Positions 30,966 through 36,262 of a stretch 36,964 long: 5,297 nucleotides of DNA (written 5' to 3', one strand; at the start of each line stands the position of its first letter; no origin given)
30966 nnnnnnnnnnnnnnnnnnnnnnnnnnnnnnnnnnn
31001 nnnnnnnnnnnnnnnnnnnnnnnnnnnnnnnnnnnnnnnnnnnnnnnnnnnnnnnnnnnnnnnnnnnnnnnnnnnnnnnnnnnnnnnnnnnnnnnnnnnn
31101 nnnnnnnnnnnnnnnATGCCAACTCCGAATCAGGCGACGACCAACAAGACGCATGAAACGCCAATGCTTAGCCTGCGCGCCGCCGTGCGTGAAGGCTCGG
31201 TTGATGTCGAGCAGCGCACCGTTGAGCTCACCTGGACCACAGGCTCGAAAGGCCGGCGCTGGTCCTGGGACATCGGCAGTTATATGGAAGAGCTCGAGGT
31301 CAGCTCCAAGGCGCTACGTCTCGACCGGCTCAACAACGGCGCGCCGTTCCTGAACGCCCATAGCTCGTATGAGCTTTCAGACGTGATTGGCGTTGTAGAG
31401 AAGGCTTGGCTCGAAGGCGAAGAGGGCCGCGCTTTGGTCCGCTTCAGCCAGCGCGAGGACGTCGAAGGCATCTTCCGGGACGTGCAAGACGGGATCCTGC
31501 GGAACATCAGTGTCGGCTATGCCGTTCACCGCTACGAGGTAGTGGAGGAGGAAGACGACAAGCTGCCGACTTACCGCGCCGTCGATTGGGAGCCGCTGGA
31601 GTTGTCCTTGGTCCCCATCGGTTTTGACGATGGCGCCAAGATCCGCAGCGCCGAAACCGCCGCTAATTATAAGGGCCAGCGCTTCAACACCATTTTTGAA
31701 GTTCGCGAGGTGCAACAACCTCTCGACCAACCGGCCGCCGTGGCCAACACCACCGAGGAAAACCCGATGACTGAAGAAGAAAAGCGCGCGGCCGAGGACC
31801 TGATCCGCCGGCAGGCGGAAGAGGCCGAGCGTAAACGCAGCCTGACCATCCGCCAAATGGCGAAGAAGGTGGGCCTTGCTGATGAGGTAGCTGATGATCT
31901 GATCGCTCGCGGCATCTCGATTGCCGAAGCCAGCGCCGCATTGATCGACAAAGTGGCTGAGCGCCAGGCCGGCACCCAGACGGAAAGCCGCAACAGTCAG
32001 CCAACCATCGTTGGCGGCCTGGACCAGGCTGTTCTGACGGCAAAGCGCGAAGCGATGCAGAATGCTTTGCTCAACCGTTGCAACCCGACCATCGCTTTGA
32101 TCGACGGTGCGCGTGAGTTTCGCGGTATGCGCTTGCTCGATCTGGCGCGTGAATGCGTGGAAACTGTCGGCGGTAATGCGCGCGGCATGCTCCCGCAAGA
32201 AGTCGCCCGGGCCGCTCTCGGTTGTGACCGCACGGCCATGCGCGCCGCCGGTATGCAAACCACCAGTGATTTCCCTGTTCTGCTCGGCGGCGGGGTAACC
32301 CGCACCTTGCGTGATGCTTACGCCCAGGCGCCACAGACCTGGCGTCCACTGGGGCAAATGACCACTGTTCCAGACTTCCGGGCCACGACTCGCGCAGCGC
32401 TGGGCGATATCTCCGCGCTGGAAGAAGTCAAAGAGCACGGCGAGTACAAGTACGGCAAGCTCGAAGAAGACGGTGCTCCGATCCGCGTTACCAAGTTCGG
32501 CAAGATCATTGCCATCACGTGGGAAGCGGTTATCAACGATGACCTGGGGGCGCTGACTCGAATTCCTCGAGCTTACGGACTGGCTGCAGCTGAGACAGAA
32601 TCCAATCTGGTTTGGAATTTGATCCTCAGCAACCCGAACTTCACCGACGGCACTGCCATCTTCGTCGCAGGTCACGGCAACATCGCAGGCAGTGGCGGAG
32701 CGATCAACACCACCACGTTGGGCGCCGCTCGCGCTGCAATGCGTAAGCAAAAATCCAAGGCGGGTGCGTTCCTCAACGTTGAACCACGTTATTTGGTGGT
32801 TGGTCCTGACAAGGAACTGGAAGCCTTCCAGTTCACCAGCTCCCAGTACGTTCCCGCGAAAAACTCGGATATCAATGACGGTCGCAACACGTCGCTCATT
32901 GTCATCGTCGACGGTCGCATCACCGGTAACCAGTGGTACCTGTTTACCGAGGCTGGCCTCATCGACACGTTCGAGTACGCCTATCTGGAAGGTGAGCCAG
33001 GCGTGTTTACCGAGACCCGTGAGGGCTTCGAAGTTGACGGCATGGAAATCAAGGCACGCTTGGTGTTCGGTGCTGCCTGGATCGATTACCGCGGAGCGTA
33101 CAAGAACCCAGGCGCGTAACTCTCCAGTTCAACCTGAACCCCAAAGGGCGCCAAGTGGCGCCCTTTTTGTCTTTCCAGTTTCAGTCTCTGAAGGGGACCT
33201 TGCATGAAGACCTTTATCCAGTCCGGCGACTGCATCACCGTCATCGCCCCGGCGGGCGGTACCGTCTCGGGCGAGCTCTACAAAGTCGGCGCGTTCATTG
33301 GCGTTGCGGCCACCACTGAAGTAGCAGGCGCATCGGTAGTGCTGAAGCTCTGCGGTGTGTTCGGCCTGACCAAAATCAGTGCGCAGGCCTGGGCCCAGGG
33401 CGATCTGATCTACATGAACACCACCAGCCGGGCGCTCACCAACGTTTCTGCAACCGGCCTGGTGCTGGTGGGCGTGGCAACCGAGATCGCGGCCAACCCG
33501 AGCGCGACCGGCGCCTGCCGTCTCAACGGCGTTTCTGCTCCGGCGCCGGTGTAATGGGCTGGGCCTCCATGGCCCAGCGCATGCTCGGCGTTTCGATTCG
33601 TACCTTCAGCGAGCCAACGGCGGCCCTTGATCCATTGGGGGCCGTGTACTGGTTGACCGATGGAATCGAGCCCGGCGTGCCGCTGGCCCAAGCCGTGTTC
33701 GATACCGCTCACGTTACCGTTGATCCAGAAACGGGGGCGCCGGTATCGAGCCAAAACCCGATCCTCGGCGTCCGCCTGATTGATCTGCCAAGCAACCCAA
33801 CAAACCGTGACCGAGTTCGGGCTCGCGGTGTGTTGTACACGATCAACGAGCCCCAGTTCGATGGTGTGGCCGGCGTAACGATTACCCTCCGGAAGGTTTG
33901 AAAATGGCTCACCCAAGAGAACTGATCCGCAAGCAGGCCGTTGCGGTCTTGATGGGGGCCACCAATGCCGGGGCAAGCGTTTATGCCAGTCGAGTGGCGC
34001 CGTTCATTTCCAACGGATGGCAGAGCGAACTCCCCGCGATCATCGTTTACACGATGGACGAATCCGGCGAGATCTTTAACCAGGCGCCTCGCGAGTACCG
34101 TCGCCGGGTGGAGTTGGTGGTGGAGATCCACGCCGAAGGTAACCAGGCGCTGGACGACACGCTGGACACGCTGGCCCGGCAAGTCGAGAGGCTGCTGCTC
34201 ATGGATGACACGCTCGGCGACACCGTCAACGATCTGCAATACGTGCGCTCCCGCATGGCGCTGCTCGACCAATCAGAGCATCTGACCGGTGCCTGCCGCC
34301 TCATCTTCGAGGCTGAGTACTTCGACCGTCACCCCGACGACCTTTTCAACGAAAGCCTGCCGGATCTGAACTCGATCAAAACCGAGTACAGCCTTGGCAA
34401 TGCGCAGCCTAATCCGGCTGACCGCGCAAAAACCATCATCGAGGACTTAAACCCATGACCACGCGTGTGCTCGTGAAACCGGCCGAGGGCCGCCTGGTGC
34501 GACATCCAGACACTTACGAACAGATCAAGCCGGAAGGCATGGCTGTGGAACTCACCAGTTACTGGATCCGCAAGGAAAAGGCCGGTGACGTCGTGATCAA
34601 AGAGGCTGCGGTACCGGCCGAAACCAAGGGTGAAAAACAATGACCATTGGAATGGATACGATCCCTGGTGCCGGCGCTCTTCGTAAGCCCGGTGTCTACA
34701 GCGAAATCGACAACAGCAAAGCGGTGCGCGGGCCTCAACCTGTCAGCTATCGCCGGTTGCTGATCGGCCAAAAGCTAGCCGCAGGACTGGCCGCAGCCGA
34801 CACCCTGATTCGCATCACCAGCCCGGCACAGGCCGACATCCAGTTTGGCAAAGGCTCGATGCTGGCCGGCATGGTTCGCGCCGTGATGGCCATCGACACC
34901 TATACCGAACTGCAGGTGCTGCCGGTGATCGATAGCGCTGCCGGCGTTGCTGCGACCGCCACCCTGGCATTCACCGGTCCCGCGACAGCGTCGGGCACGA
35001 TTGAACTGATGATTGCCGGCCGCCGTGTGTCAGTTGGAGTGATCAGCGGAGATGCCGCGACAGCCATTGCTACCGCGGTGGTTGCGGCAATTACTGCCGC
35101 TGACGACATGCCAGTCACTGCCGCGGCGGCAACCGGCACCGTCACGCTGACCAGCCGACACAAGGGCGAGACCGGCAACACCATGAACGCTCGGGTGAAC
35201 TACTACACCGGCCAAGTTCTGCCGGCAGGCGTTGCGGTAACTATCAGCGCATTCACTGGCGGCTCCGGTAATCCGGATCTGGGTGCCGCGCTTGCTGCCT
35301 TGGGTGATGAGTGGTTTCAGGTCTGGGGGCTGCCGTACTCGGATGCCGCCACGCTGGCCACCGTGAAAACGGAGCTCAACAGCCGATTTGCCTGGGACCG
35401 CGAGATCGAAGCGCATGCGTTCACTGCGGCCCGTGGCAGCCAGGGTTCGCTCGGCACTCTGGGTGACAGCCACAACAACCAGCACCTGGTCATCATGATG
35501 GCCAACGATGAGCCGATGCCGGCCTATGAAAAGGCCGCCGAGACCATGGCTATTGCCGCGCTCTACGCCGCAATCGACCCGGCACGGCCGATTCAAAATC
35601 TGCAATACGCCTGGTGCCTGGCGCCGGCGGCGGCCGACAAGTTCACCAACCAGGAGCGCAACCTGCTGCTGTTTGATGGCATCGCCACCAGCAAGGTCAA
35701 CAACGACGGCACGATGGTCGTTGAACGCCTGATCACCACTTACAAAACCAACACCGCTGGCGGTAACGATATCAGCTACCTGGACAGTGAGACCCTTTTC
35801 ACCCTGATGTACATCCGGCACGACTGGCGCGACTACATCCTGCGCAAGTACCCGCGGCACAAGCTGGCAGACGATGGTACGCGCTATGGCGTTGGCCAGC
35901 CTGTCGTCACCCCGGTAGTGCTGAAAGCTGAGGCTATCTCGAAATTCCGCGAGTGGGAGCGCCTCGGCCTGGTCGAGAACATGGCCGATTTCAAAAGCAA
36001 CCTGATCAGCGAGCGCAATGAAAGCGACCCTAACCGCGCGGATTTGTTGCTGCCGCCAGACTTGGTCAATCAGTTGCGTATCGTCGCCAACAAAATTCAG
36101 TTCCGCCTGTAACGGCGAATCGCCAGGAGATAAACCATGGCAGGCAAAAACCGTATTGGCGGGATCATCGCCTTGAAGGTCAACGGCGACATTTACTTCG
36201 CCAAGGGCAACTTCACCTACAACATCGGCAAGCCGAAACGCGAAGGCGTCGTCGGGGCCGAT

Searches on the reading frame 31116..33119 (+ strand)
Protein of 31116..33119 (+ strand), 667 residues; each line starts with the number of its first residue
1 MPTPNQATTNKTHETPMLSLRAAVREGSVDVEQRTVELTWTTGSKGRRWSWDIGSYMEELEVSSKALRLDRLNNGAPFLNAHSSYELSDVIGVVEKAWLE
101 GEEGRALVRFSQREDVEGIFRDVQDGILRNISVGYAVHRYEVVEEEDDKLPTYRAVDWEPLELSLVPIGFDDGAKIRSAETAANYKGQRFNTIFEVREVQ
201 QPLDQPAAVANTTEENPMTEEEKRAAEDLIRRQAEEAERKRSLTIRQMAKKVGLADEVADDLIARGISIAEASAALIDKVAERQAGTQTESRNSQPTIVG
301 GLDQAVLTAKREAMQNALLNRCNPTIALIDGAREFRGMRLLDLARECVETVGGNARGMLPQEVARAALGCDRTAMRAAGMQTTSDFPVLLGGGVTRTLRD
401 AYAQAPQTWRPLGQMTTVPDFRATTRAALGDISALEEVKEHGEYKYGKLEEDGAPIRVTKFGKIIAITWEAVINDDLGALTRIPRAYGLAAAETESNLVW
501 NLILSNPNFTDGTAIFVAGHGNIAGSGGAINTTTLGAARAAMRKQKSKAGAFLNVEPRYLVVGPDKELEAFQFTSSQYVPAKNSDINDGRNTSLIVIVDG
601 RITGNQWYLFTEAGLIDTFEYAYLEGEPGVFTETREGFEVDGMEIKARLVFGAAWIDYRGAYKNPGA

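Call 62: search_protein_families(library=pfam, proteins=[window:31116-33119:+], max_evalue=0.00001)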
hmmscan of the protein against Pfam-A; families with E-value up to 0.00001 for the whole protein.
window:31116-33119:+ (667 aa): 2 families
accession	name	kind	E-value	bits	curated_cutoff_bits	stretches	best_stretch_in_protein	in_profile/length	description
PF25209.1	Phage_capsid_4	-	6.1e-56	191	27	1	344-664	4-262/262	Phage capsid protein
PF10124.15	Mu-like_gpT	-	2.6e-09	37.3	20.1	0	526-596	216-284/289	Mu-like prophage major head subunit gpT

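Call 64: search_protein_families(library=ncbifam, proteins=[window:31116-33119:+], max_evalue=0.001)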
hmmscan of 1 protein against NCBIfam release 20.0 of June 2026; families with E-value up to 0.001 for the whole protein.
window:31116-33119:+ (667 aa): 2 families
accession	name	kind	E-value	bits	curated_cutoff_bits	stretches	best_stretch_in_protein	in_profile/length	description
NF045541.1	scaf_prot_MCP2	exception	1.7e-226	753.7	525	1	29-667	1-634/634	prohead protease/major capsid protein fusion protein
NF045540.1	scaf_prot_MCP1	exception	8.7e-94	315.5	475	1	200-666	199-652/652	ClpP-like prohead protease/major capsid protein fusion protein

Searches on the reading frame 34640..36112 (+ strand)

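Call 62: search_protein_families(library=pfam, proteins=[window:34640-36112:+], max_evalue=0.00001)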
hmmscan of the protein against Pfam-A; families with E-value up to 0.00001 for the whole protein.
window:34640-36112:+ (490 aa): 3 families
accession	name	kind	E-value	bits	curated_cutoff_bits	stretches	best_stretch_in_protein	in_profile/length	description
PF04984.19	Phage_sheath_1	-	1.3e-18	67.8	31.4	1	207-367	1-168/168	Phage tail sheath protein subtilisin-like domain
PF17482.7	Phage_sheath_1C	-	5.5e-14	52.5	26.9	1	378-489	4-104/104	Phage tail sheath C-terminal domain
PF17481.7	Phage_sheath_domII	-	2e-08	35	31.4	1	101-198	2-97/98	Phage tail sheath protein beta-sandwich domain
